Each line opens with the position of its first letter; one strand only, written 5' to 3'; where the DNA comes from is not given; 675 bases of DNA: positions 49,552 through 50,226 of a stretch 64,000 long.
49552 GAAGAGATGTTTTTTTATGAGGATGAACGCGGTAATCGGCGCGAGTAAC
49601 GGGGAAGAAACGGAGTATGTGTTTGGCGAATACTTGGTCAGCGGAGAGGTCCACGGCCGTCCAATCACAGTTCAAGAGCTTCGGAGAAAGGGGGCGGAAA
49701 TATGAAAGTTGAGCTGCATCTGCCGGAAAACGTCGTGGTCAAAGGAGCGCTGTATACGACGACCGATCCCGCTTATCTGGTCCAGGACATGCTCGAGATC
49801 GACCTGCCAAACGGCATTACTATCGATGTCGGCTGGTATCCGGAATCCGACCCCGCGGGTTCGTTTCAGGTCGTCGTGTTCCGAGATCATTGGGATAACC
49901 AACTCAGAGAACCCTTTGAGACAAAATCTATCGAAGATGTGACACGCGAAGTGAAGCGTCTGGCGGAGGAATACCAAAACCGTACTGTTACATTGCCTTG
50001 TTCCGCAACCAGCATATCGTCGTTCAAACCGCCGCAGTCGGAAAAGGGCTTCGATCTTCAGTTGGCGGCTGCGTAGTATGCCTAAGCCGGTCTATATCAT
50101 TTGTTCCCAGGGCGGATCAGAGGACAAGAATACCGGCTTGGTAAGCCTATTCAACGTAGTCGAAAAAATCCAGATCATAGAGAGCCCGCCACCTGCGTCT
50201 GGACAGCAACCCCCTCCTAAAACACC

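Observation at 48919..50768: Low-GC mini-island bounded by a direct repeat of the tRNA-Leu(TAA) 3' end, carrying three translationally coupled ORFs of unknown function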

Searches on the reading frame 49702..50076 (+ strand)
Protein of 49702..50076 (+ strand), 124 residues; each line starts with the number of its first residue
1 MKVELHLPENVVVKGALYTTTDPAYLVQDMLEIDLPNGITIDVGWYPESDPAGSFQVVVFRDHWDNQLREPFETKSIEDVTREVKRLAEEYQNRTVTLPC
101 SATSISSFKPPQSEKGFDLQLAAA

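Call 6: search_protein_families(library=pfam, proteins=[window:49702-50076:+], max_evalue=1)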
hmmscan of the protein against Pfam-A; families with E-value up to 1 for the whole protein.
window:49702-50076:+ (124 aa): 1 family
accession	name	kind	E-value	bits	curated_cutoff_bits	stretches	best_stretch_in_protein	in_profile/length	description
PF19502.5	DUF6036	-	0.036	14.3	23.6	1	65-107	49-91/164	Nucleotidyltransferase of unknown function (DUF6036)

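Call 7: search_protein_families(library=phrogs, proteins=[window:49702-50076:+], max_evalue=1)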
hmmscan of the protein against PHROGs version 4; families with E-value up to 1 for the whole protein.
window:49702-50076:+ (124 aa): 1 family
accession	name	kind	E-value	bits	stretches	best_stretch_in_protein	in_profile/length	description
phrog_13967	-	unknown function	0.11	13.7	1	65-103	13-50/97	-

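Call 9: search_protein_families(library=ncbifam, proteins=[window:49702-50076:+], max_evalue=1)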
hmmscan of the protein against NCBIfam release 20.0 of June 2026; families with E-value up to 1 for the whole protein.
window:49702-50076:+ (124 aa): 0 families

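Call 10: search_protein_families(library=padloc, proteins=[window:49702-50076:+], max_evalue=1)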
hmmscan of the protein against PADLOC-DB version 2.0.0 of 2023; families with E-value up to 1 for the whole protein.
window:49702-50076:+ (124 aa): 0 families

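Call 24: find_homologous_proteins(query=window:49702-50076:+)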
Query window:49702-50076:+ (124 aa): 11 proteins with E <= 0.001 among 19 candidates.
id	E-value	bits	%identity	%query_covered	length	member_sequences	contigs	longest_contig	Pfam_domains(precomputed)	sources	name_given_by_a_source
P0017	4.1e-77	274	100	100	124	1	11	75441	-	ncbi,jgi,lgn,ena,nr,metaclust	ncbi:MAG: hypothetical protein A3F90_08865 [Deltaproteobacteria bacterium RIFCSPLOWO2_12_FULL_60_19]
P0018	3.5e-49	183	69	99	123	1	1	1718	-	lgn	-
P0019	6.8e-40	153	61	93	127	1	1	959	-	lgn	-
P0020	1.3e-33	133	52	98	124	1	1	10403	-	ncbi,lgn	-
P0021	4.9e-33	131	57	85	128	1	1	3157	-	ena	-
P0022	6.7e-32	128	51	99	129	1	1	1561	-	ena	-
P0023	6.1e-31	125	59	75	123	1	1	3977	-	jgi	jgi:hypothetical protein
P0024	1.4e-23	101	65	62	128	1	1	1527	-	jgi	jgi:hypothetical protein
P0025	2.8e-19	87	51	73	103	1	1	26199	-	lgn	-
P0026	7.6e-19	86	47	85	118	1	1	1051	-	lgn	-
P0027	4.2e-14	70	43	76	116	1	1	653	-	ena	-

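Call 25: find_encoding_contigs(protein=P0025, flank=10000, max_places=2)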
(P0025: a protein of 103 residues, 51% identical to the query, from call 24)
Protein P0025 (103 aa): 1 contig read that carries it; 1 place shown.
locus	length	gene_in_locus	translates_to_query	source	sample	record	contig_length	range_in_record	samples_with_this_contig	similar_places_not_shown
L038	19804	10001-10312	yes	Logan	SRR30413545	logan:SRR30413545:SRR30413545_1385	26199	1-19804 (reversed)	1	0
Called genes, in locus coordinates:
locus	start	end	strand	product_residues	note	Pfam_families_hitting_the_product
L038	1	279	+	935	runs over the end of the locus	-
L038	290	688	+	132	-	-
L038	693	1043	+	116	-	-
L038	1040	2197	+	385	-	-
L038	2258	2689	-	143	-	-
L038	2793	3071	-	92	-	-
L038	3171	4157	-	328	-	-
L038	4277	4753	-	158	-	-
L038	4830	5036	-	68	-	-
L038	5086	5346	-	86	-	-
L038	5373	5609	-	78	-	-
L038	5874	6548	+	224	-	PF03592:Terminase_2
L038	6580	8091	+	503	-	-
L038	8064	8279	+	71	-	-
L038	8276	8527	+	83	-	-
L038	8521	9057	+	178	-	PF05063:MT-A70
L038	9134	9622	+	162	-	-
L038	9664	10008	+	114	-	-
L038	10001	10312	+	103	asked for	-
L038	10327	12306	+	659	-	PF04860:Phage_portal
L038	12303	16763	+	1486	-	-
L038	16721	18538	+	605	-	-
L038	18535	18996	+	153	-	-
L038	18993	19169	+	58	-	-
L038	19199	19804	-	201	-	?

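Call 26: find_encoding_contigs(protein=P0020, flank=10000, max_places=2)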
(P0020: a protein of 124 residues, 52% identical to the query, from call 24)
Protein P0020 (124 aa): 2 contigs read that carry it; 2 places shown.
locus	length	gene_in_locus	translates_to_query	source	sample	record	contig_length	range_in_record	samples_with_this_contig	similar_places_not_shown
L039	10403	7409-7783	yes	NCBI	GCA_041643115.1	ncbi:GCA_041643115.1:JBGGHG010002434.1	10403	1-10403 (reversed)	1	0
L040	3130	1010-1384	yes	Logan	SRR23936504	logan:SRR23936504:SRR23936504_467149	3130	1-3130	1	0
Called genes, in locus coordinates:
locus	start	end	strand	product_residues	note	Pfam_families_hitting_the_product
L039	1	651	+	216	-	?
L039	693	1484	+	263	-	PF00005:ABC_tran, PF13304:AAA_21 (faint)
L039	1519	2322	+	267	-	PF00528:BPD_transp_1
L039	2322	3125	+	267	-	PF00528:BPD_transp_1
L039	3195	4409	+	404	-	PF01321:Creatinase_N (weak), PF00557:Peptidase_M24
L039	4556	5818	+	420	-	PF01321:Creatinase_N, PF00557:Peptidase_M24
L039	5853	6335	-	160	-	-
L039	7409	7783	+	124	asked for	-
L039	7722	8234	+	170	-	-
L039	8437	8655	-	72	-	PF07927:HicA_toxin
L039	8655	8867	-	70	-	PF15919:HicB_lk_antitox, PF21748:UPF0150 (weak)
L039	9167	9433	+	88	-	-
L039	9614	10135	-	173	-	PF00383:dCMP_cyt_deam_1, PF14437:MafB19-deam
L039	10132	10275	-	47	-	-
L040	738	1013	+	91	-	-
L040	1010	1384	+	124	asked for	-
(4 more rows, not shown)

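Call 44: predict_structure(alignment_id=A4)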
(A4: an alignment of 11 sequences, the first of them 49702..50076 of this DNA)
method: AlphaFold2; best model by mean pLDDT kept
length: 124 residues; sequences in the alignment: 11
mean_pLDDT: 80.4   pTM: 0.69
mean pLDDT of the five models: 80.4, 79.9, 78.5, 78.5, 77.0
residues with pLDDT >= 90: 69; 70-90: 24; 50-70: 3; < 50: 28
segments of 3 or more residues with pLDDT < 50: 97-124
pLDDT, mean of each block of 10 residues (from residue 1): 90 92 81 95 91 94 93 95 95 61 46 47 44
secondary structure, 60 per line:
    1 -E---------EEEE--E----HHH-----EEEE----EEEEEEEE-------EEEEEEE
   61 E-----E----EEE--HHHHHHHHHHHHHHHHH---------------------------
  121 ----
elements in order: E12-15 E31-34 E39-46 E54-61 E72-74 H77-93

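Call 54: find_related_loci(query=A4, collection=metagenome_contigs, flank=10000)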
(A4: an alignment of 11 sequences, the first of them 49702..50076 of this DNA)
Query A4 (124 aa) in metagenome_contigs; peptide patterns used: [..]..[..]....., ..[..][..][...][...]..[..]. (x = any residue, [..] = any of these).
83 stretches matched a pattern; 12 encode a relative of the query (tblastn E <= 1e-3); 12 distinct loci.
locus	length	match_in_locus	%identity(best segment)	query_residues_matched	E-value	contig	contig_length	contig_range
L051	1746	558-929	100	1-124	1e-88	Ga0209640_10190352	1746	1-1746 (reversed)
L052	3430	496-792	58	3-101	3e-39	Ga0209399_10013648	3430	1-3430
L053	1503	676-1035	44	3-122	4e-32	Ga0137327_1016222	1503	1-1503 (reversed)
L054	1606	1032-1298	49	3-91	2e-30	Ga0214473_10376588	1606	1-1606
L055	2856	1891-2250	45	3-123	1e-29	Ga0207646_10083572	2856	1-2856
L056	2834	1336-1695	45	3-123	1e-29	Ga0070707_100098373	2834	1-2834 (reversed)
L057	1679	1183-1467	46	1-95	5e-26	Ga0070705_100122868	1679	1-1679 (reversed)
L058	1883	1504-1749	55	7-89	3e-25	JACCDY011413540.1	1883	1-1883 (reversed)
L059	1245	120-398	41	3-88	2e-20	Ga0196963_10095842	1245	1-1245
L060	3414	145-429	40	3-96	4e-19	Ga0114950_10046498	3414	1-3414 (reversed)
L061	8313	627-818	50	13-76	7e-16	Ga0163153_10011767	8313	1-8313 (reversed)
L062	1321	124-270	55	13-61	9e-14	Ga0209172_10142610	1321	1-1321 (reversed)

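Call 55: find_related_loci(query=A4, collection=viral_contigs, flank=10000)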
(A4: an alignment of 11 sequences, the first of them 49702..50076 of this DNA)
Query A4 (124 aa) in viral_contigs; peptide patterns used: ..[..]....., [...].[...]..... (x = any residue, [..] = any of these).
101 stretches matched a pattern, but none encodes a relative of the query by tblastn (E <= 1e-3).

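Call 60: search_protein_families(library=pfam, alignment_id=A3, max_evalue=1)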
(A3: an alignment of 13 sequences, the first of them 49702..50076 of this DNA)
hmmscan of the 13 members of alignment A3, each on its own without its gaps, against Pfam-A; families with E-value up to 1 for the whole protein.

A. member 1, window:49702-50076:+ (124 aa): 1 family
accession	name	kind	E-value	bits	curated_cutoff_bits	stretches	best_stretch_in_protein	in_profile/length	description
PF19502.5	DUF6036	-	0.036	14.3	23.6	1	65-107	49-91/164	Nucleotidyltransferase of unknown function (DUF6036)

B. families by the number of members that match (of 13 scanned): 5 families
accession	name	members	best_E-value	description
PF19502.5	DUF6036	1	0.036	Nucleotidyltransferase of unknown function (DUF6036)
PF01659.21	Luteo_Vpg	1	0.068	Luteovirus putative VPg genome linked protein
PF13267.11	DUF4058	1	0.069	Protein of unknown function (DUF4058)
PF09869.16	KH_DUF2096_C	1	0.15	DUF2096 C-terminal KH-like domain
PF19560.4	DUF6082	1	0.27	Family of unknown function (DUF6082)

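Call 100: search_protein_families(library=pfam, proteins=[L038:9664-10008:+], max_evalue=0.01)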
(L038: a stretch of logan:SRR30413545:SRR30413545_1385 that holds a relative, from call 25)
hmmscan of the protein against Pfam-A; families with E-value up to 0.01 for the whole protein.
L038:9664-10008:+ (114 aa): 0 families

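Call 106: search_dna_similar(query=window:49702-50076:+, collection=phages, mode=protein, max_evalue=0.01)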
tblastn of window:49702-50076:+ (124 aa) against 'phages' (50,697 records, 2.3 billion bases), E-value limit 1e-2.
No match.
